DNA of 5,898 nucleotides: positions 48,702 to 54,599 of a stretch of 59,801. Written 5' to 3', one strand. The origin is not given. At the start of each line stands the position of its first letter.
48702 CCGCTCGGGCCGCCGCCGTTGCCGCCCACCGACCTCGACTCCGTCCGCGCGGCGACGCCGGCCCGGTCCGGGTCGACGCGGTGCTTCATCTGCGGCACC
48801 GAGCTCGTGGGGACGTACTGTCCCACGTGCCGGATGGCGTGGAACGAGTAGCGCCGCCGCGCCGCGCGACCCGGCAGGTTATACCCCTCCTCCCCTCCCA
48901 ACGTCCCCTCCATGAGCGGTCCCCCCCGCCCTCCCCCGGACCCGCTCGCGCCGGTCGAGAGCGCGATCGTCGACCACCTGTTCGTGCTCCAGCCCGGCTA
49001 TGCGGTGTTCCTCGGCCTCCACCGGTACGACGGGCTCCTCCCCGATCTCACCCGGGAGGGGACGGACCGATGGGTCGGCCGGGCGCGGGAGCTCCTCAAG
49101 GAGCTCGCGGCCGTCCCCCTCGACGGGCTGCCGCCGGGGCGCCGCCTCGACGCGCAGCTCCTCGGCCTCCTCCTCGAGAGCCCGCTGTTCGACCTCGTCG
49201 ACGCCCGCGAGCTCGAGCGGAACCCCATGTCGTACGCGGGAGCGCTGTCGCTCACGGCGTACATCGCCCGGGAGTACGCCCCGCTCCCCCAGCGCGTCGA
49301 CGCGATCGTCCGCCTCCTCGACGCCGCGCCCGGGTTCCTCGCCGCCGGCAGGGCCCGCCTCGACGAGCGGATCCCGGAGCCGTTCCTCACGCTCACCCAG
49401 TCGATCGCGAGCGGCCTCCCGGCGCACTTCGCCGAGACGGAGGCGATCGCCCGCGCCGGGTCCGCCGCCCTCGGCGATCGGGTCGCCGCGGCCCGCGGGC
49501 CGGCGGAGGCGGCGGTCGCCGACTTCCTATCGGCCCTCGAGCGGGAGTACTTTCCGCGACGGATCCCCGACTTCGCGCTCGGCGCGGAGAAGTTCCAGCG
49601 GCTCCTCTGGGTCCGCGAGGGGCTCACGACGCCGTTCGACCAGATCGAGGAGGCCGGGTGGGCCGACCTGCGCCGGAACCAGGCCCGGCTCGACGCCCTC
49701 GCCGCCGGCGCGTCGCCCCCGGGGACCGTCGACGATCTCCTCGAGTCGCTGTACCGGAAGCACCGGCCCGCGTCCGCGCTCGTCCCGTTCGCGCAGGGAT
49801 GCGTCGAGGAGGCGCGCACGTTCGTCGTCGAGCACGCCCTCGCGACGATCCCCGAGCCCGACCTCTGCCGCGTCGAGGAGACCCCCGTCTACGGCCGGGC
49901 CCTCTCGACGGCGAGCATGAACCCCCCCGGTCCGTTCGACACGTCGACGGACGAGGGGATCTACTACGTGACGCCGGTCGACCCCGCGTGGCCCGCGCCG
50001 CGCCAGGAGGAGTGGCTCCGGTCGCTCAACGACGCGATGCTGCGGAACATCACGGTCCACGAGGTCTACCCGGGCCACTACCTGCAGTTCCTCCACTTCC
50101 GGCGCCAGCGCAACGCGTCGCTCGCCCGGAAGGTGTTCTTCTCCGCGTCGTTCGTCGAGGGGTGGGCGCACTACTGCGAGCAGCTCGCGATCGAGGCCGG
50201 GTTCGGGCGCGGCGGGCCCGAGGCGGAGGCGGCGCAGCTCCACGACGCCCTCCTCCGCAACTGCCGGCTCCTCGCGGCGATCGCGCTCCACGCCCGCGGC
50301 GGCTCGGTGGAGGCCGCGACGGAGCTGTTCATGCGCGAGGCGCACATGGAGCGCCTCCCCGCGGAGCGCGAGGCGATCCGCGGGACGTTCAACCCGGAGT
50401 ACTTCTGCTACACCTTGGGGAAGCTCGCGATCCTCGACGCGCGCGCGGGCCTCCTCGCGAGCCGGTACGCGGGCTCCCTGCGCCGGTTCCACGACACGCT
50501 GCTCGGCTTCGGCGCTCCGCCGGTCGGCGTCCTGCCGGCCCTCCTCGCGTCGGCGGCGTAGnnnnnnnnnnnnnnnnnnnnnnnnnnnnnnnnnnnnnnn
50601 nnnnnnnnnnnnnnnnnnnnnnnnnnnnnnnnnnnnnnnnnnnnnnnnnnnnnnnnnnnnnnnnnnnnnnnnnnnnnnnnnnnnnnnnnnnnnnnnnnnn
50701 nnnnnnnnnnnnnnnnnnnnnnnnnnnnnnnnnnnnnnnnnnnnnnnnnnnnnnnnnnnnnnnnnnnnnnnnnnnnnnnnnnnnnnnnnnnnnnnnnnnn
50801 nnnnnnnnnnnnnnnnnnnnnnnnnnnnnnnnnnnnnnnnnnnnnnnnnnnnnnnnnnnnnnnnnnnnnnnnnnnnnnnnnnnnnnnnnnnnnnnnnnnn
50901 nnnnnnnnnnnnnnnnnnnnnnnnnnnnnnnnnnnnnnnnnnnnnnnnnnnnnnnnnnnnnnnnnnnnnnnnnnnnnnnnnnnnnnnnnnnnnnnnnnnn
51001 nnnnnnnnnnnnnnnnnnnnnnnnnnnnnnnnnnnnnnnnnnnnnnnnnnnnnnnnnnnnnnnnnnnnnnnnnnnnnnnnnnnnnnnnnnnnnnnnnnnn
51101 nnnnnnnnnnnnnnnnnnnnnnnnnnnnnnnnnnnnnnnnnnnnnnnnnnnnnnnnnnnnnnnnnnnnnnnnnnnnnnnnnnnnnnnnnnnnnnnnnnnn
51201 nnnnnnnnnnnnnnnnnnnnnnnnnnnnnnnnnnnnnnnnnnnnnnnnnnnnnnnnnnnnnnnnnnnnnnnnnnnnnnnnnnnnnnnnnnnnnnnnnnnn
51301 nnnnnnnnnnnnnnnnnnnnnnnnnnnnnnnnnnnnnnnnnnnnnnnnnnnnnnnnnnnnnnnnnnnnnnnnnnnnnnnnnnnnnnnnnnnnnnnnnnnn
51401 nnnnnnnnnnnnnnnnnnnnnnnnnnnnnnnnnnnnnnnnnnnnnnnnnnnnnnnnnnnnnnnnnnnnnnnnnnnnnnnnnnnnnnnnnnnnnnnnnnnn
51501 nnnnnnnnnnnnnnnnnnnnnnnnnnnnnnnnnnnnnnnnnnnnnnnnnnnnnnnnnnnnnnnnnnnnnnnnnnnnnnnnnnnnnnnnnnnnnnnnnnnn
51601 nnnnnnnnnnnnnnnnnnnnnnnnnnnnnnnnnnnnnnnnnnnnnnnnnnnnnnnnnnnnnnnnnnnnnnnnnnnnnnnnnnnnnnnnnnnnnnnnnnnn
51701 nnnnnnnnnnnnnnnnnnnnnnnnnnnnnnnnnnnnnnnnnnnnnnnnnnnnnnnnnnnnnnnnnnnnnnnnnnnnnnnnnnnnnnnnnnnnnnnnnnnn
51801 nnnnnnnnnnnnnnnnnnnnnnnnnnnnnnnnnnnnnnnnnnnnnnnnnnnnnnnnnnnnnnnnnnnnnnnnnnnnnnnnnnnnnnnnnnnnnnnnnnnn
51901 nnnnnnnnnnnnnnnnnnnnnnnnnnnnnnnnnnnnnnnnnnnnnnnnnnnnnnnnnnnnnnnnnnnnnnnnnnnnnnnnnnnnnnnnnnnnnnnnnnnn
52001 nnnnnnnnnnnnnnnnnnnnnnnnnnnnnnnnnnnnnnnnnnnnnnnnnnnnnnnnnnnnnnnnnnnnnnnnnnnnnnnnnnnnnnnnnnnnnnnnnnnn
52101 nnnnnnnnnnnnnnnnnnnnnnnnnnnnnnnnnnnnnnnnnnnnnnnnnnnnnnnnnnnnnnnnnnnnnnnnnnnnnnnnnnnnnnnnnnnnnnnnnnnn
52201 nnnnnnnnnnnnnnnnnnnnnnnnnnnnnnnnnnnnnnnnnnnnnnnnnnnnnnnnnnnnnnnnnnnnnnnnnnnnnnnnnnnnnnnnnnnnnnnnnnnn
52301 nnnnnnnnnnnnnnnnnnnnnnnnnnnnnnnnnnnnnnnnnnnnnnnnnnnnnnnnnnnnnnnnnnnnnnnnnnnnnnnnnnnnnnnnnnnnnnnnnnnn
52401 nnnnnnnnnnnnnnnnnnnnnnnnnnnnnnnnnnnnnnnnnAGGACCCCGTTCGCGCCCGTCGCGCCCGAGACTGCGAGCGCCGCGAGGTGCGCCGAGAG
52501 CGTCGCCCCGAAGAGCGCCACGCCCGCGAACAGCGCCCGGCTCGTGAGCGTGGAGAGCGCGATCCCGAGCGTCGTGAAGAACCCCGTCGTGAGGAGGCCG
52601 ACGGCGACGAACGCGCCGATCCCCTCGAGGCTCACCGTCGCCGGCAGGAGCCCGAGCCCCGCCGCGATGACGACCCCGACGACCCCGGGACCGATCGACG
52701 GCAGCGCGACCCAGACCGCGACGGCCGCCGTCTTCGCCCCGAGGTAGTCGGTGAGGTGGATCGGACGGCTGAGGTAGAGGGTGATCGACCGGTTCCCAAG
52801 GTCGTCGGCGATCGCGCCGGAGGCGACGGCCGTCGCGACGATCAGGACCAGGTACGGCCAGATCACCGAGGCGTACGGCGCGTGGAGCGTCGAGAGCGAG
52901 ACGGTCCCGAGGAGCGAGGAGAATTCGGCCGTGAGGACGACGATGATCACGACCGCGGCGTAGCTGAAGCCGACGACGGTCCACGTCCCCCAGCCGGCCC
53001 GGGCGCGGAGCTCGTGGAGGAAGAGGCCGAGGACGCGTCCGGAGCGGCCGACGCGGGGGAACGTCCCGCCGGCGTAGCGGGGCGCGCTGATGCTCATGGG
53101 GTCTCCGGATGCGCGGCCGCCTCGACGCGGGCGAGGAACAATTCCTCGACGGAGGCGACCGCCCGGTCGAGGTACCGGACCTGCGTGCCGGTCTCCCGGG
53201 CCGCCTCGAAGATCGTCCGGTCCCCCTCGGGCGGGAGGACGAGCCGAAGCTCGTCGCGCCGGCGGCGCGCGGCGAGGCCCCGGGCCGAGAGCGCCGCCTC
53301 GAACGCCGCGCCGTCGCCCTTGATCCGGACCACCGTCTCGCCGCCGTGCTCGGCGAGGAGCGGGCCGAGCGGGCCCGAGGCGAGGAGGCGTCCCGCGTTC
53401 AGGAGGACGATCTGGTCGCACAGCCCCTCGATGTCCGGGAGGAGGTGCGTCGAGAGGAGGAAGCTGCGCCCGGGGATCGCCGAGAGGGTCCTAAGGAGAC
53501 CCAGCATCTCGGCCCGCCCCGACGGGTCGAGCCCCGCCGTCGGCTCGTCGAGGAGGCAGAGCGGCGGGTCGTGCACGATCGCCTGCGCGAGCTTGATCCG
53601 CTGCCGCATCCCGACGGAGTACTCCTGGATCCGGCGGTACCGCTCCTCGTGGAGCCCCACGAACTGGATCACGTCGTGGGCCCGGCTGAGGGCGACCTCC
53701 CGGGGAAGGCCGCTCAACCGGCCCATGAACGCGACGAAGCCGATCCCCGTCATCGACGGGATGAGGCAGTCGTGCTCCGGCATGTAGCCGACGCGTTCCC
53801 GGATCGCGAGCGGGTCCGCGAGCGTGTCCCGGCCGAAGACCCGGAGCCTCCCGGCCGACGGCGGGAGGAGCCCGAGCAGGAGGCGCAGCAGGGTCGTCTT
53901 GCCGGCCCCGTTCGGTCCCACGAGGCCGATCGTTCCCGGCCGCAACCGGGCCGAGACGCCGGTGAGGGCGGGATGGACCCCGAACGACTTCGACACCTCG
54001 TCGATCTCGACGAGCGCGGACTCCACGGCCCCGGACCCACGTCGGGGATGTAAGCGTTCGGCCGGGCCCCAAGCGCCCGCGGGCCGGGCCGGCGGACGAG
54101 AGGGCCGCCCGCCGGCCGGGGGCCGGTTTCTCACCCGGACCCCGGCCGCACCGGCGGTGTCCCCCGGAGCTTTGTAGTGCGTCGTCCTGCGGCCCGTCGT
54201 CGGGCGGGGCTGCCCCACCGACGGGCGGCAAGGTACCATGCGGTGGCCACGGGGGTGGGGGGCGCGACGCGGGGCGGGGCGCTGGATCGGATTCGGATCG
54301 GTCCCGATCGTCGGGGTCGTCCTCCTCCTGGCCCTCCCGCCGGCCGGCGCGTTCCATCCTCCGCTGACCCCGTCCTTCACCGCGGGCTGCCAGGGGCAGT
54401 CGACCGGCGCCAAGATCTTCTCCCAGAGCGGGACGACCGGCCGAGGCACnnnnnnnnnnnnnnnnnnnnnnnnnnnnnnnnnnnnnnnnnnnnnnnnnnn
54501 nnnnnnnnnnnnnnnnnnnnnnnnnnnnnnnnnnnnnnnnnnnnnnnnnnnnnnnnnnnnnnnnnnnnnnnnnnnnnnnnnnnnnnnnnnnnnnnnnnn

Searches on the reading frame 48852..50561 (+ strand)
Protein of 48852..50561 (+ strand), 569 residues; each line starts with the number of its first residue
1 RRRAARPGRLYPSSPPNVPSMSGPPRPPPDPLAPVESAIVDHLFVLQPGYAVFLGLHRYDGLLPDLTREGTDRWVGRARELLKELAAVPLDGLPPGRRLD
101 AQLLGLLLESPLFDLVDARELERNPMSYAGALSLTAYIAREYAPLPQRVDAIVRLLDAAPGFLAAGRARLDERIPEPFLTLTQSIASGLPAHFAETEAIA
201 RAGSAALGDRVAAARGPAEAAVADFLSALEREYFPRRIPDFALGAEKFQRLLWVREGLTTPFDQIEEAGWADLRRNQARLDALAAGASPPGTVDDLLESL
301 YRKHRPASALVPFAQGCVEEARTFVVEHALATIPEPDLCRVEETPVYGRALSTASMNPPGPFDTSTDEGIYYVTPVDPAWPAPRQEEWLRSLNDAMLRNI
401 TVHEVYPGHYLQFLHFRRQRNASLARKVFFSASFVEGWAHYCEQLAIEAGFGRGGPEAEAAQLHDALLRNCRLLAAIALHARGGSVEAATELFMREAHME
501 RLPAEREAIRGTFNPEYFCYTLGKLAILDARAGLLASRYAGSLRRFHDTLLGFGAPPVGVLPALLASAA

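Call 28: search_protein_families(library=pfam, proteins=[window:48852-50561:+], max_evalue=0.001)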
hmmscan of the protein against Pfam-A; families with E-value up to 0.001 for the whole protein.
window:48852-50561:+ (569 aa): 1 family
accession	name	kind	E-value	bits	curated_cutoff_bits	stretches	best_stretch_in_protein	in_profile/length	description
PF05960.17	DUF885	-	1.3e-79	269.7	32.4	1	48-563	1-530/532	Bacterial protein of unknown function (DUF885)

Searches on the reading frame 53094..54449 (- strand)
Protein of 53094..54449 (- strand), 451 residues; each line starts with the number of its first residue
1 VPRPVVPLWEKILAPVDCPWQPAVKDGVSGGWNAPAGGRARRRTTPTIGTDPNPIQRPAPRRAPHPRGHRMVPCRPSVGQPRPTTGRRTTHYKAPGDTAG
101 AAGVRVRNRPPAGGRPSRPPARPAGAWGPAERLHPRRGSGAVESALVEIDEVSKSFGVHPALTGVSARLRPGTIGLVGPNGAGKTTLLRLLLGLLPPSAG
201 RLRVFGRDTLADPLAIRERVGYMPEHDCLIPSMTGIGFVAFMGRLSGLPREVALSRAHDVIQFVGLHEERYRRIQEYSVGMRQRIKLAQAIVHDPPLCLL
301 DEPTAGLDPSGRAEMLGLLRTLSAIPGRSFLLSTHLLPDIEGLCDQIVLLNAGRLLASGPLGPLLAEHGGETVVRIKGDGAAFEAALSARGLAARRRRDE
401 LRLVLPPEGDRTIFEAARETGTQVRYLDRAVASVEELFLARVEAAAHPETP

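Call 28: search_protein_families(library=pfam, proteins=[window:53094-54449:-], max_evalue=0.001)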
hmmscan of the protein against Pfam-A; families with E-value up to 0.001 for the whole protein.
window:53094-54449:- (451 aa): 2 families
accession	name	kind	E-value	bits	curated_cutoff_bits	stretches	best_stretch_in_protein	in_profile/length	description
PF00005.33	ABC_tran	-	9.5e-28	97.9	25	1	163-305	2-137/137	ABC transporter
PF13304.12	AAA_21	-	2.2e-10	41.5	27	1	175-194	3-22/304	AAA domain, putative AbiEii toxin, Type IV TA system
